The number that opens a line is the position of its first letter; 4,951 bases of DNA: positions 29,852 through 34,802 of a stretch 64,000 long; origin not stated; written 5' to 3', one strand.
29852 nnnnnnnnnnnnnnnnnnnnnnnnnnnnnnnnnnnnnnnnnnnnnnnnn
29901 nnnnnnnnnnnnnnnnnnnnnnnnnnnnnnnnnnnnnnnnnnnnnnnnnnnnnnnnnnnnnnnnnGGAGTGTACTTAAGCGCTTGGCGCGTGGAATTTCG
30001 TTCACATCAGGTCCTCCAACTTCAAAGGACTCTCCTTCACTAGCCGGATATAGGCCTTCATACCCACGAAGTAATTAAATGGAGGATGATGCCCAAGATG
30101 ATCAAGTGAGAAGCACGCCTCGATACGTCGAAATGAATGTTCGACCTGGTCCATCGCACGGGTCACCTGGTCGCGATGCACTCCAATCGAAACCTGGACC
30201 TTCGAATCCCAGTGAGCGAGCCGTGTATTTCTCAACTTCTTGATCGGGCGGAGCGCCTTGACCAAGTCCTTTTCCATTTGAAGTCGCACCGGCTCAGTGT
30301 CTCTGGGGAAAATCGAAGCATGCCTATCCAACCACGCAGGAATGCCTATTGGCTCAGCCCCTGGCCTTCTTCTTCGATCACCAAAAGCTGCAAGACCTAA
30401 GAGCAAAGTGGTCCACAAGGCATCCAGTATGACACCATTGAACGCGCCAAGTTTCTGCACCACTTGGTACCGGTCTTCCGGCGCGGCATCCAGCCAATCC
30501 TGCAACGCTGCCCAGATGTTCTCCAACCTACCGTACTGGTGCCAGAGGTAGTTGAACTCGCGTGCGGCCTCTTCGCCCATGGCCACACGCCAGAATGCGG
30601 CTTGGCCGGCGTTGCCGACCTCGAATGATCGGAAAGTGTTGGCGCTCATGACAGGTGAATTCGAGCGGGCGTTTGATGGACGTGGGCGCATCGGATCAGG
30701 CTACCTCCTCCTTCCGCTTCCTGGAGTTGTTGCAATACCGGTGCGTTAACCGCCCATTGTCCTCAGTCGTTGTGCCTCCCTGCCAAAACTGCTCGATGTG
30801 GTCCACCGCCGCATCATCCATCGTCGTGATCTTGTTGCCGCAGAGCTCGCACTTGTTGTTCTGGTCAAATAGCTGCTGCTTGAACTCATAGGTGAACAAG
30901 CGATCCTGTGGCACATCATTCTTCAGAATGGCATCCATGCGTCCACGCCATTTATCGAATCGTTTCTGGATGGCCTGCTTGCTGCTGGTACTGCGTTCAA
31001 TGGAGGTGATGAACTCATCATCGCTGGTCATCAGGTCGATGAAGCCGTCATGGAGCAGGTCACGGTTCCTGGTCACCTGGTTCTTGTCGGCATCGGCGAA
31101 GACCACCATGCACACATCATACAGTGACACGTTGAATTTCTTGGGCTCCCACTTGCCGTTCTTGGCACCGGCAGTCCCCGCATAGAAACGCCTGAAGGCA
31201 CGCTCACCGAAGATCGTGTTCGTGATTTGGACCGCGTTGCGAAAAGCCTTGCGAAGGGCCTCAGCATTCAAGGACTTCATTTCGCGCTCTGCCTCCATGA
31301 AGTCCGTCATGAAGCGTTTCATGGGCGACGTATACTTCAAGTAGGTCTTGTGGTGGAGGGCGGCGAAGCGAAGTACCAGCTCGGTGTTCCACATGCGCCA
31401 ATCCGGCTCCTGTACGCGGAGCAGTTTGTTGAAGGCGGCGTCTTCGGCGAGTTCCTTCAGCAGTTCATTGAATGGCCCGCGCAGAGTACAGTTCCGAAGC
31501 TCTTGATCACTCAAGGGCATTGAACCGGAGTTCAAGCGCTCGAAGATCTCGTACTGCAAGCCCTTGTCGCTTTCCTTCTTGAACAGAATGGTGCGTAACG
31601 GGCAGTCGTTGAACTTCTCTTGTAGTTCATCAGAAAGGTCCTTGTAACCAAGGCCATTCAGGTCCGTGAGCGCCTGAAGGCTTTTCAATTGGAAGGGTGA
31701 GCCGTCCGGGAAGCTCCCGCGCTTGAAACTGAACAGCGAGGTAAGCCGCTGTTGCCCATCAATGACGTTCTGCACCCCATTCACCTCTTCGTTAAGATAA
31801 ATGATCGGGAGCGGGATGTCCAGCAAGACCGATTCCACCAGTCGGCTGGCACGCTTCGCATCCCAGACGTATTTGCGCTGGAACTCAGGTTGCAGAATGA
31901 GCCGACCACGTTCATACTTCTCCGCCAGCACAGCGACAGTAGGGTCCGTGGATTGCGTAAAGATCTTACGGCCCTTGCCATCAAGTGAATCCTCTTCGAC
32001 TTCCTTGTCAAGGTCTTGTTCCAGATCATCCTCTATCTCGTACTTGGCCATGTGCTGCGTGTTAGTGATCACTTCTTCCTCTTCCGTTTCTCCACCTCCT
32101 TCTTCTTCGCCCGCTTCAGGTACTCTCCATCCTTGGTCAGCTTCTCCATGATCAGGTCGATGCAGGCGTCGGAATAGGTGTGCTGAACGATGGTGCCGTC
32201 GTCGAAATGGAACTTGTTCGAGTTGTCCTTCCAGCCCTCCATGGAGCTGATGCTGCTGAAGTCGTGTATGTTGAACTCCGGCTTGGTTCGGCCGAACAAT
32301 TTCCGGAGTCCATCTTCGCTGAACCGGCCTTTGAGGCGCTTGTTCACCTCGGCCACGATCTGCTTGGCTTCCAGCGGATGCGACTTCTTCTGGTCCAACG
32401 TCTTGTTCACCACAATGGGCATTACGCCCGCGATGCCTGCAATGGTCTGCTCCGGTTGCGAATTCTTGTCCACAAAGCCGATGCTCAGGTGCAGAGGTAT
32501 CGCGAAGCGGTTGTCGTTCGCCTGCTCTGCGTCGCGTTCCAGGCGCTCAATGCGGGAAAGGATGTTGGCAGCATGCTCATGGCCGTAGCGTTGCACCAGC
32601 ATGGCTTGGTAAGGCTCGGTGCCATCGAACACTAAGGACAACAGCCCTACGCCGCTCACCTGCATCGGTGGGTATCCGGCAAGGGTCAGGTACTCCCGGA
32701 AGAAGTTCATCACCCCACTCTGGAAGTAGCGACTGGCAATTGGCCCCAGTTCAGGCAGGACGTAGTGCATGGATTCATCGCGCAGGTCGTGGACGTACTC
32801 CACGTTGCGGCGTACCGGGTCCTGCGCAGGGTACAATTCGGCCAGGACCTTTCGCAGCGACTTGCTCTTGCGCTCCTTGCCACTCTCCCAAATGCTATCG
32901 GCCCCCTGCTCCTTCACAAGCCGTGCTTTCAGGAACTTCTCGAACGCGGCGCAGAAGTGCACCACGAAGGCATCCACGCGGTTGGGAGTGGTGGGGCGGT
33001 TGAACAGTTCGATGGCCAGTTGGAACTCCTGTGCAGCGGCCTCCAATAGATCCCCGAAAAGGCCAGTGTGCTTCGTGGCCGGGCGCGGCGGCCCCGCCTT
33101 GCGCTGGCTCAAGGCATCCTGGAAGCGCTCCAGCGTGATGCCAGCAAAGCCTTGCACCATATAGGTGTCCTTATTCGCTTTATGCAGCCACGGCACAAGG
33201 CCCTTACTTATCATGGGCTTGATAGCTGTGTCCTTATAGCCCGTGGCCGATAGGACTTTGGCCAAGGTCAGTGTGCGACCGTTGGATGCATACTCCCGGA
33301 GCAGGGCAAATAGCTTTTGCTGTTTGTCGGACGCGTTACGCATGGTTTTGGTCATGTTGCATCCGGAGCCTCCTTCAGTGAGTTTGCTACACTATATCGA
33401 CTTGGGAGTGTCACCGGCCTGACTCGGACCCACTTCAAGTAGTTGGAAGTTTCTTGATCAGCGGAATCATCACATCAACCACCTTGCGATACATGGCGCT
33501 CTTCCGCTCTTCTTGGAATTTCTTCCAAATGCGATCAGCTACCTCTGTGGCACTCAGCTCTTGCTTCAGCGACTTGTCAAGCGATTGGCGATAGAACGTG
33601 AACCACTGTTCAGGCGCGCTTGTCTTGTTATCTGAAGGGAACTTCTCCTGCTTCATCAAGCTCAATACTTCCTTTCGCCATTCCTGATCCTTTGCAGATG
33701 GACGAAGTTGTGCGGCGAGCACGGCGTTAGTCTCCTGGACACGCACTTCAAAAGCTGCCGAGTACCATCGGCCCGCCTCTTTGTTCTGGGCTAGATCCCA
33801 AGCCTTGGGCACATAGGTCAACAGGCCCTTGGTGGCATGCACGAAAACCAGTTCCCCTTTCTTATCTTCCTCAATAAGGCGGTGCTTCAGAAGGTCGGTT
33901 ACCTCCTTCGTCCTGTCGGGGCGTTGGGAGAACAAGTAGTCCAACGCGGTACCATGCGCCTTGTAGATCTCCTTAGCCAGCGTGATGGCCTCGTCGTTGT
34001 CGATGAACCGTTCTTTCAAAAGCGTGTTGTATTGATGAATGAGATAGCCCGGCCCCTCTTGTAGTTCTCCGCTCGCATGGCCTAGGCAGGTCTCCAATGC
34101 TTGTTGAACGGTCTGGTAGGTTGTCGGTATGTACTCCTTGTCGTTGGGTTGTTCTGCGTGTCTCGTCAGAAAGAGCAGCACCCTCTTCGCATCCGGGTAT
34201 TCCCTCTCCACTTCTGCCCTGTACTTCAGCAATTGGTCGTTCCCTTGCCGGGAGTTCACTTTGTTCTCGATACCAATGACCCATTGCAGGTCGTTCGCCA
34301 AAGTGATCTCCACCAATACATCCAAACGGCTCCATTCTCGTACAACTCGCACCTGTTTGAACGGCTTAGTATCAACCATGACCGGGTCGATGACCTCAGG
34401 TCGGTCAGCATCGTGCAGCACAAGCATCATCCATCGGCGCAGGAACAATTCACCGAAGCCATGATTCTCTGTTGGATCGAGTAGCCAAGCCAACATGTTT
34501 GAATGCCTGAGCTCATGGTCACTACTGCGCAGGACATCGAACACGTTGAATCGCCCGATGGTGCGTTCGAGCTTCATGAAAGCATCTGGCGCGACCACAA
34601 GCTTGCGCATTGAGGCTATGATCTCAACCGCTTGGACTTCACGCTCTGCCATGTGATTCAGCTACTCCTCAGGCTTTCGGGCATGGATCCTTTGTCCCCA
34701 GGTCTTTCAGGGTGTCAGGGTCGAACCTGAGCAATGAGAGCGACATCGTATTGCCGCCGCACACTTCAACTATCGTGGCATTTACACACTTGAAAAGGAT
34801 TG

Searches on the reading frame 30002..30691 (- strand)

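Call 8: search_protein_families(library=pfam, proteins=[window:30002-30691:-], max_evalue=0.001)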
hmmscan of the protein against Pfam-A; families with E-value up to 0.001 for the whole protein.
window:30002-30691:- (229 aa): 1 family
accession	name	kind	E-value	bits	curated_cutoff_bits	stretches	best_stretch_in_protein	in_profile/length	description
PF18734.6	HEPN_AbiU2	-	1.8e-07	31.3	26.8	1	40-183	2-161/193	AbiU2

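Call 98: search_protein_families(library=padloc, proteins=[window:30002-30691:-], max_evalue=0.00001)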
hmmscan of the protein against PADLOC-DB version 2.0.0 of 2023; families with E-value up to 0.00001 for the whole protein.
window:30002-30691:- (229 aa): 0 families

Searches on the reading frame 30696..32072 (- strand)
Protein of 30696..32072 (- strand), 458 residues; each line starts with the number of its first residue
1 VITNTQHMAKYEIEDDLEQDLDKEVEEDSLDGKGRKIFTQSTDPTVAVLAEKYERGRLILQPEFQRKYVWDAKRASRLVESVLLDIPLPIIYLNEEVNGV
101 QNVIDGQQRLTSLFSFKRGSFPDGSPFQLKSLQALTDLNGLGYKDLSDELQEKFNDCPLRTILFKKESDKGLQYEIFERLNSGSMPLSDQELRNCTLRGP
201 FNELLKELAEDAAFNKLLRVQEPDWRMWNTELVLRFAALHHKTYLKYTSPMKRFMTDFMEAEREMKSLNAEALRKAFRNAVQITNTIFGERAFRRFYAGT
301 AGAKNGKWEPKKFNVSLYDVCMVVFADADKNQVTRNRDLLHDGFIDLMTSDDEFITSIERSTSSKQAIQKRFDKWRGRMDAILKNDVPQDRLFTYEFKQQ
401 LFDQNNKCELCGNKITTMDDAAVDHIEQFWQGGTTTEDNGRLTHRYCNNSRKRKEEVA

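Call 8: search_protein_families(library=pfam, proteins=[window:30696-32072:-], max_evalue=0.001)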
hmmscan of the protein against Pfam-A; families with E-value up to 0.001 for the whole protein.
window:30696-32072:- (458 aa): 2 families
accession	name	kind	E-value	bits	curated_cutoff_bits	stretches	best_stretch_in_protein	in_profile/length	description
PF03235.19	GmrSD_N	-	4.7e-31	108.9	33.2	1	50-197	5-198/199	GmrSD restriction endonuclease, N-terminal domain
PF01844.29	HNH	-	9e-09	35.8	21.4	1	408-452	1-45/47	HNH endonuclease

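Call 98: search_protein_families(library=padloc, proteins=[window:30696-32072:-], max_evalue=0.00001)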
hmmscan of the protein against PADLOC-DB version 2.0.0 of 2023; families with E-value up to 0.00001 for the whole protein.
window:30696-32072:- (458 aa): 6 families
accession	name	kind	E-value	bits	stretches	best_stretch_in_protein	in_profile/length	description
PDLC03877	NsnA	-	2.1e-90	301.8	1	14-383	25-383/385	-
PDLC04027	PD-T4-2_A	-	7.7e-40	135.1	1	35-289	29-287/363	-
PDLC03418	REase_II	-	1.6e-11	41.9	1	56-202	30-163/372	Type II restriction enzyme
PDLC04151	HEC-05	-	1.3e-09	35.3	0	41-88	23-69/600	-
PDLC02792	SspE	-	1.7e-06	24.7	0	37-83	5-48/771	SspE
PDLC04150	HEC-05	-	1.9e-06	25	0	60-88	23-51/583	-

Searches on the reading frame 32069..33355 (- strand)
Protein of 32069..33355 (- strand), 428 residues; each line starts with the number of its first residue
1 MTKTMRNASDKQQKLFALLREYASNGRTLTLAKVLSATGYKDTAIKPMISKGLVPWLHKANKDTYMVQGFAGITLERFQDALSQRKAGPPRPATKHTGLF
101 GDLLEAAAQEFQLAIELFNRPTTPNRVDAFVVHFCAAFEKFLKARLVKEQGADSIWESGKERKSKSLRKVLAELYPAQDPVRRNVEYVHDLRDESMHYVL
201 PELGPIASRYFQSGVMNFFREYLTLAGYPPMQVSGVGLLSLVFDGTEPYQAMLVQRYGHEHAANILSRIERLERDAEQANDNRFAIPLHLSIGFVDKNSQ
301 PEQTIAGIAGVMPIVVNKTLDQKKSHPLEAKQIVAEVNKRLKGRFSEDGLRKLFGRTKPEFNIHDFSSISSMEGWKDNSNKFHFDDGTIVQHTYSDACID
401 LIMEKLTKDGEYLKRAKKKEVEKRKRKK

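Call 8: search_protein_families(library=pfam, proteins=[window:32069-33355:-], max_evalue=0.001)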
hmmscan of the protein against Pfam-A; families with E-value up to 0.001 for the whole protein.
window:32069-33355:- (428 aa): 2 families
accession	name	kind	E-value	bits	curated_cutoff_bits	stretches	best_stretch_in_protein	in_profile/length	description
PF12358.13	DUF3644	-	1.7e-32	112.9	27.6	1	103-274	2-181/183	Domain of unknown function (DUF3644)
PF18740.7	EC042_2821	-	7.8e-08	33.2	24.9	1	321-411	1-90/97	EC042_2821-like Restriction Endonuclease-like domain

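Call 98: search_protein_families(library=padloc, proteins=[window:32069-33355:-], max_evalue=0.00001)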
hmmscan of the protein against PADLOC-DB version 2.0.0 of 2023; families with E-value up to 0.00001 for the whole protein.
window:32069-33355:- (428 aa): 6 families
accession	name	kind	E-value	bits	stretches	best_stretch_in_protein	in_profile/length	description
PDLC04952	PDC-S19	-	9e-58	194.3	1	102-420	7-325/328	-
PDLC04949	PDC-S19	-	2.5e-42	143.4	1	102-421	9-330/334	-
PDLC04950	PDC-S19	-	3.8e-15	54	1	102-423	10-348/353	-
PDLC04954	PDC-S19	-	3.2e-12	44.5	1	102-153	8-59/330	-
PDLC04953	PDC-S19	-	5.4e-10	37.2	1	97-426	4-329/333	-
PDLC04951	PDC-S19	-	3e-08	31.2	1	103-200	8-108/357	-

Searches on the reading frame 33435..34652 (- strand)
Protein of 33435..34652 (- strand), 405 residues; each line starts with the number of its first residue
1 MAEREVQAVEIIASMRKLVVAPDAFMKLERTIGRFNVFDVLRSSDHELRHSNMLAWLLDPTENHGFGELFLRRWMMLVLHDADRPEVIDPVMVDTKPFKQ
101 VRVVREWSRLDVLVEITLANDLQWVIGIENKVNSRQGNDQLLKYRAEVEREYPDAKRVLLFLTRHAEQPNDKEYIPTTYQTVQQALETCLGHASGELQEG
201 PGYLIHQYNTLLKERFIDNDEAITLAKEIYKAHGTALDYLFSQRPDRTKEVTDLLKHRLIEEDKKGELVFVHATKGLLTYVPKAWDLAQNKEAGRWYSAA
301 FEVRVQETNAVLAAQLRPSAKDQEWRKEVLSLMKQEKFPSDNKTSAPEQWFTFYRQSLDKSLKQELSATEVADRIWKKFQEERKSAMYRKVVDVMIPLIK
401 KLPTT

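Call 8: search_protein_families(library=pfam, proteins=[window:33435-34652:-], max_evalue=0.001)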
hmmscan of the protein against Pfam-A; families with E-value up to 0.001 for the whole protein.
window:33435-34652:- (405 aa): 1 family
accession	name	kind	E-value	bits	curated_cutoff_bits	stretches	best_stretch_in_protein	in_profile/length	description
PF14281.12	PDDEXK_4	-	6.4e-28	98.4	22.3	1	35-176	1-142/183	PD-(D/E)XK nuclease superfamily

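Call 98: search_protein_families(library=padloc, proteins=[window:33435-34652:-], max_evalue=0.00001)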
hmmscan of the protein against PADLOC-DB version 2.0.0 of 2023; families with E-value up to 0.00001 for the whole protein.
window:33435-34652:- (405 aa): 12 families
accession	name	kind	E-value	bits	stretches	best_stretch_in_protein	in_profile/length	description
PDLC04971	PDC-S26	-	5.2e-98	326.6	1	14-402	13-410/415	-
PDLC04977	PDC-S26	-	2.3e-85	285.1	1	10-383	5-384/400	-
PDLC04972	PDC-S26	-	4.2e-75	251.5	1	15-381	11-373/397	-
PDLC04983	PDC-S26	-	4.8e-21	73.6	1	30-213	30-208/413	-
PDLC04980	PDC-S26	-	2.4e-19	68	1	32-386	28-369/389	-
PDLC04974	PDC-S26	-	7.8e-18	62.9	1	34-379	31-383/401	-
PDLC04975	PDC-S26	-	2.1e-15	54.9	1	50-192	37-168/351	-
PDLC04979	PDC-S26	-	4.5e-12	43.6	1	33-151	22-124/383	-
PDLC04982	PDC-S26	-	1.6e-10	38.8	1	35-180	24-175/392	-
PDLC04981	PDC-S26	-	1.5e-09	35.7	1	34-193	23-172/358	-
PDLC04976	PDC-S26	-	2e-08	31.7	1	29-154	26-146/451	-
PDLC04969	PDC-S26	-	1.4e-06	25.6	1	30-186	24-164/367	-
